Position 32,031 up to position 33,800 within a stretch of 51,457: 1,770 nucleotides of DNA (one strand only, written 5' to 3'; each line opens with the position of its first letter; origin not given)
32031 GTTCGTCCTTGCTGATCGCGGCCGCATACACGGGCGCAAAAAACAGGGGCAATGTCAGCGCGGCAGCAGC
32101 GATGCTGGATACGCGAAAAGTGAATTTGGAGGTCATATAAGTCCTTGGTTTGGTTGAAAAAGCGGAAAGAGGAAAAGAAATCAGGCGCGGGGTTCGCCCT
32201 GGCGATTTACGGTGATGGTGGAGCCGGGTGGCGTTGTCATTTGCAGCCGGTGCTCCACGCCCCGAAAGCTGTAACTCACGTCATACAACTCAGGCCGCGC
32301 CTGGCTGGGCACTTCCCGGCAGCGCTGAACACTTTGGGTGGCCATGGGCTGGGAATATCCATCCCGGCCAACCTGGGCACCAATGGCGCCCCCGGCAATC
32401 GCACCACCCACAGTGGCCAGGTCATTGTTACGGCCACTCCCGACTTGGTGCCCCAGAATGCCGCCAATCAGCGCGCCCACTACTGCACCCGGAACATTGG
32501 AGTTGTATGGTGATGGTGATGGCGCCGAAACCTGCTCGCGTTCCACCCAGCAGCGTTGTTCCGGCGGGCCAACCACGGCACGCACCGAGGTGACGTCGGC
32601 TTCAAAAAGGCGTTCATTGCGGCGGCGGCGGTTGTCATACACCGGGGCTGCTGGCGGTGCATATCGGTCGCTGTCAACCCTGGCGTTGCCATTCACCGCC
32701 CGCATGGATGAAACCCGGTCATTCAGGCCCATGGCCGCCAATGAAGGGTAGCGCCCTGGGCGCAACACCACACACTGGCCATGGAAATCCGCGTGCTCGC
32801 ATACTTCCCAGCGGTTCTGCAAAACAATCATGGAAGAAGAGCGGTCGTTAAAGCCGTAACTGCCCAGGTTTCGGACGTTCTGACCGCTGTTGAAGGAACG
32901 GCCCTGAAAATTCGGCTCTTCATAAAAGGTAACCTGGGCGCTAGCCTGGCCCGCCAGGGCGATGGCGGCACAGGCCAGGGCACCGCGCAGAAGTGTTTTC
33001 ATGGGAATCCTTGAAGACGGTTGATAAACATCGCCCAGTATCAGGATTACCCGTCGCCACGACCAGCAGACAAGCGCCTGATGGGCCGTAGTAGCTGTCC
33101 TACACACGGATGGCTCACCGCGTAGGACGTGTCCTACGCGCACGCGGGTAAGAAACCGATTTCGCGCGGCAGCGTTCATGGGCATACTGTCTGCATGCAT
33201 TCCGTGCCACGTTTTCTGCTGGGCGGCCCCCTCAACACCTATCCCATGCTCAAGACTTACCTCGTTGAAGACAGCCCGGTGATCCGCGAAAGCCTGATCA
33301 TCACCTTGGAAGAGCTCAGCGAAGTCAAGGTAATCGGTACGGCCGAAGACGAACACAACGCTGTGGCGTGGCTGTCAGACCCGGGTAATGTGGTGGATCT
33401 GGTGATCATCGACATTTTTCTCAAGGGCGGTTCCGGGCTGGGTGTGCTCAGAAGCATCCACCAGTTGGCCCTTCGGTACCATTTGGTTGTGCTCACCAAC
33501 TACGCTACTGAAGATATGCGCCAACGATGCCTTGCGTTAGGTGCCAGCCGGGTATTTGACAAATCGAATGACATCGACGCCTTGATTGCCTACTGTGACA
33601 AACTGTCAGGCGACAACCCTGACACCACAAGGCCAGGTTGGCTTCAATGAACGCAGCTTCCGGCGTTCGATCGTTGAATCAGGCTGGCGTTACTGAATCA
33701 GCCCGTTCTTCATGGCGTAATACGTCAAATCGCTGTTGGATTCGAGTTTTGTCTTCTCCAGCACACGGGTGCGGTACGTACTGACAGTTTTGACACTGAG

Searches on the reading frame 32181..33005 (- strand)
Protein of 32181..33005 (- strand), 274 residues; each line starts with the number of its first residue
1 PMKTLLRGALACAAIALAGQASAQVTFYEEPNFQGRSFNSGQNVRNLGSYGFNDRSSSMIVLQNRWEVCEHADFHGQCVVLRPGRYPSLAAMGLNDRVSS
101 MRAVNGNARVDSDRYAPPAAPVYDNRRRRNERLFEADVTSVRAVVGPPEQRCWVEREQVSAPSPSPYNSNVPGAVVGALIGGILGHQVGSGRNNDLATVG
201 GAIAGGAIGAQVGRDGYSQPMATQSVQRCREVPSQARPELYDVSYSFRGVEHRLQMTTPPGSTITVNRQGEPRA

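Call 10: search_protein_families(library=pfam, proteins=[window:32181-33005:-], max_evalue=0.01)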
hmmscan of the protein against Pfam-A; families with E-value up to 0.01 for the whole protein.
window:32181-33005:- (274 aa): 5 families
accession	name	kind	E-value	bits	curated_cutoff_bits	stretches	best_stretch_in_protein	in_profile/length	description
PF00030.24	Crystall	-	1e-21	77.3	25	1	24-104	1-82/82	Beta/Gamma crystallin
PF05433.20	Rick_17kDa_Anti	-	8.6e-08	32.4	24.2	1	173-213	2-43/43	Glycine zipper 2TM domain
PF03995.18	Inhibitor_I36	-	0.00014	22.1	21.1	1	27-80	15-68/69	Peptidase inhibitor family I36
PF08964.15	Crystall_3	-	0.00071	20.1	27.3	1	23-84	3-67/86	Beta/Gamma crystallin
PF13488.11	Gly-zipper_Omp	-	0.0084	16.5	25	1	173-214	2-40/46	Glycine zipper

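Call 33: search_protein_families(library=ncbifam, proteins=[window:32181-33002:-], max_evalue=0.00001)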
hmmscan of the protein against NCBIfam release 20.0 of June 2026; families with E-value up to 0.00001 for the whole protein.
window:32181-33002:- (273 aa): 2 families
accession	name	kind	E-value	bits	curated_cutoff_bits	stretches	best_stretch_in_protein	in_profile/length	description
NF008437.0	PRK11280.1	equivalog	1.6e-23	83.4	99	1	137-270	40-172/179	hypothetical protein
NF053611.1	YiaD_Gzip_OmpA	equivalog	1.6e-06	28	175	1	166-215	22-71/206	YiaD family glycine zipper/OmpA-like lipoprotein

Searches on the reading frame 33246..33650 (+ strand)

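Call 10: search_protein_families(library=pfam, proteins=[window:33246-33650:+], max_evalue=0.01)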
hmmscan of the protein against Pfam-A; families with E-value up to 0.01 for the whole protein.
window:33246-33650:+ (134 aa): 1 family
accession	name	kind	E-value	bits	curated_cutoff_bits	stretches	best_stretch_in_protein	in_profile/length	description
PF00072.30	Response_reg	-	9e-17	61.7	30.2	1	6-116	3-109/111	Response regulator receiver domain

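Call 33: search_protein_families(library=ncbifam, proteins=[window:33246-33650:+], max_evalue=0.00001)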
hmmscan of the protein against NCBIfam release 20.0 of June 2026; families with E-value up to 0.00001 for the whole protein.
window:33246-33650:+ (134 aa): 13 families
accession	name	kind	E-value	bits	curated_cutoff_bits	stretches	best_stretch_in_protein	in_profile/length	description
NF007018.1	PRK09483.1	equivalog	1.8e-10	40.9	280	1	1-114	1-112/217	UvrY/SirA/GacA family response regulator transcription factor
NF007403.0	PRK09935.1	equivalog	3.1e-10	40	271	1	7-113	9-113/210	fimbria biosynthesis transcriptional regulator FimZ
TIGR02875.1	spore_0_A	equivalog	7.6e-10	38.5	200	1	21-123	22-124/262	sporulation transcription factor Spo0A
NF011896.0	PRK15369.1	equivalog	4.3e-08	33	242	1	3-115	5-115/211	two component system response regulator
NF007546.0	PRK10161.1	equivalog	4.6e-08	32.9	471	1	5-115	6-114/229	phosphate response regulator transcription factor PhoB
NF047785.1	respo_reg_MadR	equivalog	4.8e-08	32.6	300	1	3-120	2-120/209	MadR family response regulator transcription factor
TIGR02154.1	PhoB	equivalog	1.8e-07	30.7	296.2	1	5-115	6-114/226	phosphate regulon transcriptional regulator PhoB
NF007935.0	PRK10651.1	equivalog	2.4e-07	30.2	250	1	5-103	10-106/216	two-component system response regulator NarL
NF049963.1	RespRegFlgRCampy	domain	8.3e-07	28.2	750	1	6-115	5-107/429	fla regulon two-component system response regulator FlgR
NF007750.0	PRK10430.1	equivalog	1.2e-06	28.2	262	1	1-99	1-99/239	two-component system response regulator DcuR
NF009206.0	PRK12555.1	subfamily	2e-06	27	342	1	5-100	4-96/340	chemotaxis-specific protein-glutamate methyltransferase CheB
NF001965.0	PRK00742.1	subfamily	2.3e-06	27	293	1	2-108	4-109/357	chemotaxis-specific protein-glutamate methyltransferase CheB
TIGR01818.1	ntrC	equivalog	4.2e-06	25.8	558.6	1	5-120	2-113/463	nitrogen regulation protein NR(I)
